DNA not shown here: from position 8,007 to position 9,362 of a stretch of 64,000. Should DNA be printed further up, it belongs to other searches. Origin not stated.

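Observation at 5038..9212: TldD/PmbA protease pair translationally coupled to a 2OG-Fe(II) oxygenase-PqqD (RRE) fusion: candidate peptide-modification locus with no visible precursor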

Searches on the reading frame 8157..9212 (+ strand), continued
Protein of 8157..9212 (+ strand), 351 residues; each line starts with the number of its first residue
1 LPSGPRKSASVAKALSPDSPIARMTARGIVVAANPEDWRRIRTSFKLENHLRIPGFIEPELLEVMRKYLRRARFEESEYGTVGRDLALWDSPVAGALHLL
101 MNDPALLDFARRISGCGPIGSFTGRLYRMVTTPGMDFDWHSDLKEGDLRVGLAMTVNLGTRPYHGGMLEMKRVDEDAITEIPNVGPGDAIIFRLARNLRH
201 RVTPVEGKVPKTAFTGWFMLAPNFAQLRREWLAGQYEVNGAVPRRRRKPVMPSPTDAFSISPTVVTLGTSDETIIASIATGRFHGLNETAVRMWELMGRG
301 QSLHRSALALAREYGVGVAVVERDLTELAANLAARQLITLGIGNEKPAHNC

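Call 43: search_protein_families(library=pfam, proteins=[L017:3017-6265:-, L017:16052-17380:+, L017:17384-18628:+, L017:18738-20888:-, L016:13984-15021:-, L016:15175-15888:+, L016:19122-20267:+, L016:6110-9163:-, L017:1762-2400:-, L017:22-1110:-], max_evalue=0.001)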
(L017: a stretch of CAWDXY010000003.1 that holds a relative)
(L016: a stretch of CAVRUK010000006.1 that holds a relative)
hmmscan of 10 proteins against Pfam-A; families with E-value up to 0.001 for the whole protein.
L017:3017-6265:- (1082 aa): 5 families
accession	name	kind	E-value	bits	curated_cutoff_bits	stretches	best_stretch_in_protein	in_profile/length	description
PF09286.16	Pro-kuma_activ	-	2.4e-28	99.6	23.5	1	50-178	8-142/143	Pro-kumamolisin, activation domain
PF22073.2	Cep192_D4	-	8.6e-14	52.1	35.5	1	948-1047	8-111/112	Cep192 domain 4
PF15780.11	ASH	-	2.1e-08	34.7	27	1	945-1039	8-97/98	Abnormal spindle-like microcephaly-assoc'd, ASPM-SPD-2-Hydin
PF12371.14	TMEM131_like_N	-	5.9e-08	33.3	28.8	1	950-1030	7-82/84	Transmembrane protein 131-like N-terminal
PF22544.2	HYDIN_VesB_CFA65-like_Ig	-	1.6e-07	31.9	25.5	1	950-1045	9-99/100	HYDIN/CFA65/VesB-like, Ig-like domain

L017:16052-17380:+ (442 aa): 4 families
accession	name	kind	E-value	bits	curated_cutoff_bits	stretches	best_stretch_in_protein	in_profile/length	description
PF00441.29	Acyl-CoA_dh_1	-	1.1e-31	110.4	22.4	1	292-439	2-148/150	Acyl-CoA dehydrogenase, C-terminal domain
PF02771.21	Acyl-CoA_dh_N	-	8.4e-24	84.6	22.9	1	72-184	1-112/113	Acyl-CoA dehydrogenase, N-terminal domain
PF02770.24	Acyl-CoA_dh_M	-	3.7e-11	43.5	33.3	1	190-266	2-79/97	Acyl-CoA dehydrogenase, middle domain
PF08028.16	Acyl-CoA_dh_2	-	9.8e-10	39.3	22.7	1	308-407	3-111/134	Acyl-CoA dehydrogenase, C-terminal domain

L017:17384-18628:+ (414 aa): 3 families
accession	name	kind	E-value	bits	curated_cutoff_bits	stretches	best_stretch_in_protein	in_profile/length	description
PF02770.24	Acyl-CoA_dh_M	-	1.1e-18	67.6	33.3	1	110-202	1-95/97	Acyl-CoA dehydrogenase, middle domain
PF00441.29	Acyl-CoA_dh_1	-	4e-18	66.4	22.4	1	274-395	30-150/150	Acyl-CoA dehydrogenase, C-terminal domain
PF02771.21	Acyl-CoA_dh_N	-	8.2e-13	49.2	22.9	1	7-106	17-113/113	Acyl-CoA dehydrogenase, N-terminal domain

L017:18738-20888:- (716 aa): 3 families
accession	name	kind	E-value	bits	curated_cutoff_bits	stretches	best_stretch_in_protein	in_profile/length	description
PF00884.28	Sulfatase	-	3.3e-60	204.4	25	1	2-410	5-301/301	Sulfatase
PF16347.10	SGSH_C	-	1.4e-09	38.7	29.3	1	367-493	11-132/154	N-sulphoglucosamine sulphohydrolase, C-terminal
PF01663.27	Phosphodiest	-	0.00062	19.9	23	0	267-309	182-224/342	Type I phosphodiesterase / nucleotide pyrophosphatase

L016:13984-15021:- (345 aa): 1 family
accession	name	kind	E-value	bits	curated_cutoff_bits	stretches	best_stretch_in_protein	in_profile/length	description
PF05721.19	PhyH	-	2.3e-11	44.8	22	1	164-262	97-201/213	Phytanoyl-CoA dioxygenase (PhyH)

L016:15175-15888:+ (237 aa): 0 families

L016:19122-20267:+ (381 aa): 3 families
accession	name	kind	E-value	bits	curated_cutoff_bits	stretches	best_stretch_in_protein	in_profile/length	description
PF22528.1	PRMT_C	-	8.1e-08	32.8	27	1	139-277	4-145/164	Arginine methyltransferase oligomerization subdomain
PF06325.19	PrmA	-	7e-07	29.5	22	1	24-104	154-233/296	Ribosomal protein L11 methyltransferase (PrmA)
PF17286.7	PRMT5_C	-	1.6e-06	28.6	30.3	1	141-274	5-132/167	PRMT5 oligomerisation domain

L016:6110-9163:- (1017 aa): 5 families
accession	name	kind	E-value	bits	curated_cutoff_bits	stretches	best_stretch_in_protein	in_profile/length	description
PF00069.31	Pkinase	-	5.5e-48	164.1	31.7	1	67-324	1-261/263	Protein kinase domain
PF07714.23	PK_Tyr_Ser-Thr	-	2.9e-33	115.7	23.1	1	69-314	3-248/258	Protein tyrosine and serine/threonine kinase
PF00211.25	Guanylate_cyc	-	6.9e-18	65.3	21.9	1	363-524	6-178/183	Adenylate and Guanylate cyclase catalytic domain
PF13248.11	Zn_ribbon_3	-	6e-06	26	27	1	2-24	4-26/26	zinc-ribbon domain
PF12773.13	DZR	-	5.2e-05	23.8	27.3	0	3-25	1-23/45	Double zinc ribbon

L017:1762-2400:- (212 aa): 4 families
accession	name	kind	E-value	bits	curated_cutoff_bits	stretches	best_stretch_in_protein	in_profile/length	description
PF00398.26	RrnaAD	-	2e-06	27.5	24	1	53-121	20-86/263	Ribosomal RNA adenine dimethylase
PF13649.12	Methyltransf_25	-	5.1e-06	27.5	27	1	68-131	2-66/97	Methyltransferase domain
PF08242.18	Methyltransf_12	-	3.2e-05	25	30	1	68-119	1-57/98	Methyltransferase domain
PF08241.18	Methyltransf_11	-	0.00013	22.9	21.2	1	68-125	1-55/95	Methyltransferase domain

L017:22-1110:- (362 aa): 0 families

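Call 52: search_solved_structures(query=window:8226-9212:+, max_evalue=1)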
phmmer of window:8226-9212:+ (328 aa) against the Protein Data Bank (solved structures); distinct sequences matched with E-value up to 1: 1.
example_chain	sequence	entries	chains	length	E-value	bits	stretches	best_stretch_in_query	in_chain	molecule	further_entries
5v1u_A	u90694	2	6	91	2.5e-08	36.8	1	233-315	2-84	TbiB1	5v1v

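Call 56: search_protein_families(library=pfam, proteins=[L009:25-1170:+, L009:1178-1987:+, L009:1980-2981:+, L009:2991-3827:+, L020:7543-9546:-, L020:10976-11716:-, L020:11792-12973:-, L011:8835-9818:-, L010:8453-9331:-, L016:9376-9852:-], max_evalue=0.001)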
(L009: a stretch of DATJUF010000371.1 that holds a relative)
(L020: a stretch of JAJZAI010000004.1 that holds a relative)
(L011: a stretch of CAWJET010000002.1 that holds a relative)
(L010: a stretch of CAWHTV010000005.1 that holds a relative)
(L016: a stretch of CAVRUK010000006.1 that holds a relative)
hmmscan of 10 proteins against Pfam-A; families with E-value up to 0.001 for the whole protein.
L009:25-1170:+ (381 aa): 2 families
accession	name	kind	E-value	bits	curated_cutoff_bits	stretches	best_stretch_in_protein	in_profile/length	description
PF02405.21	MlaE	-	5.8e-67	225.8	22.5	1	165-373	2-210/212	Permease MlaE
PF13466.11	STAS_2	-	4.4e-05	24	29.2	1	34-102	8-77/80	STAS domain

L009:1178-1987:+ (269 aa): 4 families
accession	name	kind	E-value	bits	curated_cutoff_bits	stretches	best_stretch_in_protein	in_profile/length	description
PF00005.33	ABC_tran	-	1.8e-27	97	25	1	33-180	2-136/137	ABC transporter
PF13304.12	AAA_21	-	3.9e-08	34.2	27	1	148-212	233-299/304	AAA domain, putative AbiEii toxin, Type IV TA system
PF03193.22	RsgA_GTPase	-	0.00035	20.9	30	1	42-73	106-137/174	RsgA GTPase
PF13401.12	AAA_22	-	0.00052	20.8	27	0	42-101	5-64/130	AAA domain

L009:1980-2981:+ (333 aa): 2 families
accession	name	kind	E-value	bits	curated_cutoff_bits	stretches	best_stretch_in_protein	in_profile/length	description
PF02470.25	MlaD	-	2e-10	41.2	25.1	1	47-143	11-79/81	MlaD protein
PF11887.13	Mce4_CUP1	-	0.00051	20.1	32.6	1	233-315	40-122/222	Cholesterol uptake porter CUP1 of Mce4, putative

L009:2991-3827:+ (278 aa): 1 family
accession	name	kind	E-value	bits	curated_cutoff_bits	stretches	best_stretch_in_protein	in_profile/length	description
PF03886.18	ABC_trans_aux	-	2.5e-33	115.4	26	1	33-190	3-161/161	ABC-type transport auxiliary lipoprotein component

L020:7543-9546:- (667 aa): 3 families
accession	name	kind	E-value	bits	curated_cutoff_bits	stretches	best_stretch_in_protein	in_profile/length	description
PF00664.28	ABC_membrane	-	5.1e-45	154.7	28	1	51-346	3-274/274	ABC transporter transmembrane region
PF00005.33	ABC_tran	-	2e-30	106.6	25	1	411-560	1-137/137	ABC transporter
PF02463.25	SMC_N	-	7.5e-05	22.7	40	1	451-600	110-209/220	RecF/RecN/SMC N terminal domain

L020:10976-11716:- (246 aa): 5 families
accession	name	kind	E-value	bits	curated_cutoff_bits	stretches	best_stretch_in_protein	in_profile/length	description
PF13561.12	adh_short_C2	-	5.8e-61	206.5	27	1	14-239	5-230/236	Enoyl-(Acyl carrier protein) reductase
PF00106.31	adh_short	-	4e-54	183.5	26.6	1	6-198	1-193/195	short chain dehydrogenase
PF08659.16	KR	-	2.2e-16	60.7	22.6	1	8-187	3-178/180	KR domain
PF23441.1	SDR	-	1.5e-05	25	27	1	96-232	105-245/258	SDR-like rossmann domain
PF03807.23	F420_oxidored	-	0.0003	21.8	21.6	0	17-59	10-46/94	NADP oxidoreductase coenzyme F420-dependent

L020:11792-12973:- (393 aa): 1 family
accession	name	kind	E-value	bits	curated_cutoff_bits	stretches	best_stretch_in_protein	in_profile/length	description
PF00296.26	Bac_luciferase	-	1e-61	209.5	27.9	1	63-354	2-309/314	Luciferase-like monooxygenase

L011:8835-9818:- (327 aa): 3 families
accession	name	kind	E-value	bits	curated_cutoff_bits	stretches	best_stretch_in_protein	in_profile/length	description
PF01571.26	GCV_T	-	5.1e-13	49.3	25.6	1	20-135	33-150/255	Aminomethyltransferase folate-binding domain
PF08669.17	GCV_T_C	-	1.1e-08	35.3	25.9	1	252-324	1-78/80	Glycine cleavage T-protein C-terminal barrel domain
PF25455.1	Beta-barrel_CAF17_C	-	1.2e-05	25.3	25.7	1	251-319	2-61/70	CAF17, C-terminal beta-barrel domain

L010:8453-9331:- (292 aa): 0 families

L016:9376-9852:- (158 aa): 3 families
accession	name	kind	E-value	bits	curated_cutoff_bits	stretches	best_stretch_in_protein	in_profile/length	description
PF14110.11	DUF4282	-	1.3e-15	58.2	27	1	63-152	1-85/86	Domain of unknown function (DUF4282)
PF13240.11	Zn_Ribbon_1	-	5.4e-08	32.8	25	1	5-25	1-21/23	zinc-ribbon domain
PF12773.13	DZR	-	0.00077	20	27.3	0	5-24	14-31/45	Double zinc ribbon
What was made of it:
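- L009 has an Mla operon upstream (call 56).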

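Call 65: search_solved_structures(query=window:8226-9212:+, max_evalue=1, show_alignments=1)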
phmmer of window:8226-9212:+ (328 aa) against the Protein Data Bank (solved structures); distinct sequences matched with E-value up to 1: 1.
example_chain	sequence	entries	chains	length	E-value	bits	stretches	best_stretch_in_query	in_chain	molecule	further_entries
5v1u_A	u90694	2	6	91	2.5e-08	36.8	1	233-315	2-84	TbiB1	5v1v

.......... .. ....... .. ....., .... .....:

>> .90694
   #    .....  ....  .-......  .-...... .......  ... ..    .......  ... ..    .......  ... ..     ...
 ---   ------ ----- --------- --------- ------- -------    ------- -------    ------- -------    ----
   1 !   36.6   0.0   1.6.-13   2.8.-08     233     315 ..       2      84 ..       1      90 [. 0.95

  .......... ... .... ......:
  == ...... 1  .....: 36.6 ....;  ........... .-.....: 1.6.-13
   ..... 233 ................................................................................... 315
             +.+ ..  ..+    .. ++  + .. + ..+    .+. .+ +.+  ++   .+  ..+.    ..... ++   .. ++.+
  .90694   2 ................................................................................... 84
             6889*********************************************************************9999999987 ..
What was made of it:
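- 8922..9170 (+): PqqD/RRE domain, consisting of several beta strands followed by three helices. The only PDB sequence hit is the lasso leader-binding protein TbiB1, 5v1u, E 2.5e-8, aa 233-315 (calls 52, 65).
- Closest known: TbiB1 / lasso peptide B1 proteins. Same: It is the only solved structure with detectable sequence similarity, E 2.5e-8 over 83 residues (calls 52, 65).
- The only PDB sequence relative is the lasso leader-binding protein TbiB1 (calls 52, 65). The RRE is closest to the lasso B1 protein TbiB1 (calls 52, 65).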

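Call 68: predict_structure(alignment_id=A1)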
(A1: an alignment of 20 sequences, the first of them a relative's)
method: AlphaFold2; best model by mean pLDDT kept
length: 328 residues; sequences in the alignment: 20
mean_pLDDT: 81.9   pTM: 0.81
mean pLDDT of the five models: 81.9, 78.5, 75.9, 65.1, 62.3
residues with pLDDT >= 90: 90; 70-90: 189; 50-70: 34; < 50: 15
segments of 3 or more residues with pLDDT < 50: 1-3, 220-223, 322-328
pLDDT, mean of each block of 10 residues (from residue 1): 52 85 92 88 91 73 84 92 90 90 82 78 83 85 88 84 90 91 86 92 84 53 63 80 81 89 83 80 90 90 87 79 40
secondary structure, 60 per line:
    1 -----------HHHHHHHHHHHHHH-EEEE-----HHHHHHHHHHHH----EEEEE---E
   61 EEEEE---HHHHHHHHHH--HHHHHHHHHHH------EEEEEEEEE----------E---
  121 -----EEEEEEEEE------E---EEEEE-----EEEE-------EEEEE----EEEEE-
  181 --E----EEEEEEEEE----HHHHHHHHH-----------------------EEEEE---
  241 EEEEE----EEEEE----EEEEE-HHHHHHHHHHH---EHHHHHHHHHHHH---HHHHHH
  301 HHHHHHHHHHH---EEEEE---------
elements in order: H12-25 E27-30 H36-47 E52-56 E60-65 H69-78 H81-91 E98-106 E126-134 E145-149 E155-158 E166-170 E175-179 E188-196 H201-209 E233-237 E241-245 E250-254 E259-263 H265-275 H280-291 H295-311 E315-319
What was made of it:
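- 8922..9170 (+): DSSP shows strands at 233-263 and helices at 265-311 (call 68).
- On RiPP recognition element (PqqD-like, PF05402): The AF2 model has strands at 233-263 and helices at 265-275, 280-291 and 295-311, with block pLDDT of 80-90 (call 68).
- Closest known: TbiB1 / lasso peptide B1 proteins. Same: The fusion domain also shows the strands-then-three-helices RRE layout (call 68).
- The AF2 model has two domains, pLDDT 82 (call 68).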

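Call 71: fold_search(model_id=the predicted structure, library=pdb)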
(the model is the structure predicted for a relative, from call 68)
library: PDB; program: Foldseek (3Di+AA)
matches with E <= 10: 1527; with E <= 0.001: 446
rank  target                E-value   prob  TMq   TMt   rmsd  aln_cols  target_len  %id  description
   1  4nhk                  4.6e-09  1.00  0.48  0.30   7.1       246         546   15  Crystal structure of Tpa1p from Saccharomyces cerevisiae, termination and polyadenylation protein 1, in complex with pyr (released 2014-11-19)
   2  3kt4                  5.1e-09  1.00  0.47  0.28   3.7       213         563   15  Crystal structure of Tpa1 from Saccharomyces cerevisiae, a component of the messenger ribonucleoprotein complex (released 2010-01-19)
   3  4j25_G                6.8e-09  1.00  0.44  0.74   3.7       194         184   18  Crystal structure of a Pseudomonas putida prolyl-4-hydroxylase (P4H) (released 2014-02-05)
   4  3kt7                  8.1e-09  1.00  0.48  0.29   8.0       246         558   14  Crystal structure of Tpa1 from Saccharomyces cerevisiae, a component of the messenger ribonucleoprotein complex (released 2010-01-19)
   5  4nhx                  8.6e-09  1.00  0.48  0.35  22.1       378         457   14  Crystal structure of human OGFOD1, 2-oxoglutarate and iron-dependent oxygenase domain containing 1, in complex with N-ox (released 2014-11-19)
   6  3dkq_C                1.1e-08  1.00  0.40  0.57   8.3       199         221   22  Crystal structure of Putative Oxygenase (YP_001051978.1) from SHEWANELLA BALTICA OS155 at 2.26 A resolution (released 2008-08-12)
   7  3mgu                  1.3e-08  1.00  0.45  0.29  23.1       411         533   11  Structure of S. cerevisiae Tpa1 protein, a proline hydroxylase modifying ribosomal protein Rps23 (released 2010-07-14)
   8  4nhy_A                1.4e-08  1.00  0.46  0.34  21.9       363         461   13  Crystal structure of human OGFOD1, 2-oxoglutarate and iron-dependent oxygenase domain containing 1, in complex with py (released 2014-11-19)
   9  7q5x_A                1.4e-08  1.00  0.44  0.63   6.4       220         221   17  HIF PROLYL HYDROXYLASE 2 (PHD2/EGLN1) IN COMPLEX WITH 2-OXOGLUTARATE (2OG) AND HIF-2 ALPHA CODD (523-542) (released 2022-11-16)
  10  6zbn_C                1.5e-08  1.00  0.42  0.65   6.7       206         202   16  HIF Prolyl Hydroxylase 2 (PHD2/EGLN1) in complex with tert-butyl 6-(5-hydroxy-4-(1H-1,2,3-triazol-1-yl)-1H-pyrazol-1-y (released 2021-04-07)
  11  5l9b_A                1.8e-08  1.00  0.45  0.63   6.8       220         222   16  HIF PROLYL HYDROXYLASE 2 (PHD2/ EGLN1) IN COMPLEX WITH 2-OXOGLUTARATE (2OG) AND HIF-1ALPHA CODD (556-574) (released 2016-08-31)
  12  5l9b_B                2.0e-08  1.00  0.45  0.64   5.6       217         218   16  HIF PROLYL HYDROXYLASE 2 (PHD2/ EGLN1) IN COMPLEX WITH 2-OXOGLUTARATE (2OG) AND HIF-1ALPHA CODD (556-574) (released 2016-08-31)
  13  9ghl_A                2.0e-08  1.00  0.40  0.56   8.0       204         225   20  Fe(II)-2-oxoglutarate-dependent pseudomonal iron uptake factor C in complex with malate (released 2025-08-27)
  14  5lbb                  2.0e-08  1.00  0.45  0.61   6.9       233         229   18  HIF prolyl hydroxylase 2 (PHD2/EGLN1) R396T variant in complex with Mn(II) and N-[(1-chloro-4-hydroxyisoquinolin-3-yl)ca (released 2016-08-31)
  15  5l9r                  2.1e-08  1.00  0.43  0.61   6.1       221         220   16  HIF prolyl hydroxylase 2 (PHD2/ EGLN1) in complex with N-oxalylglycine (NOG) (released 2016-08-31)
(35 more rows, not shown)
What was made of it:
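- On Fe(II)/2-oxoglutarate oxygenase, prolyl-4-hydroxylase-like (PF13640): Foldseek top hits are Tpa1, OGFOD1, P. putida P4H and PHD2, at E 5e-9 to 2e-8 and probability 1.00 (call 71).
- The best structural matches are protein and peptide prolyl hydroxylases (call 71). The top structural matches are protein prolyl hydroxylases (call 71).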
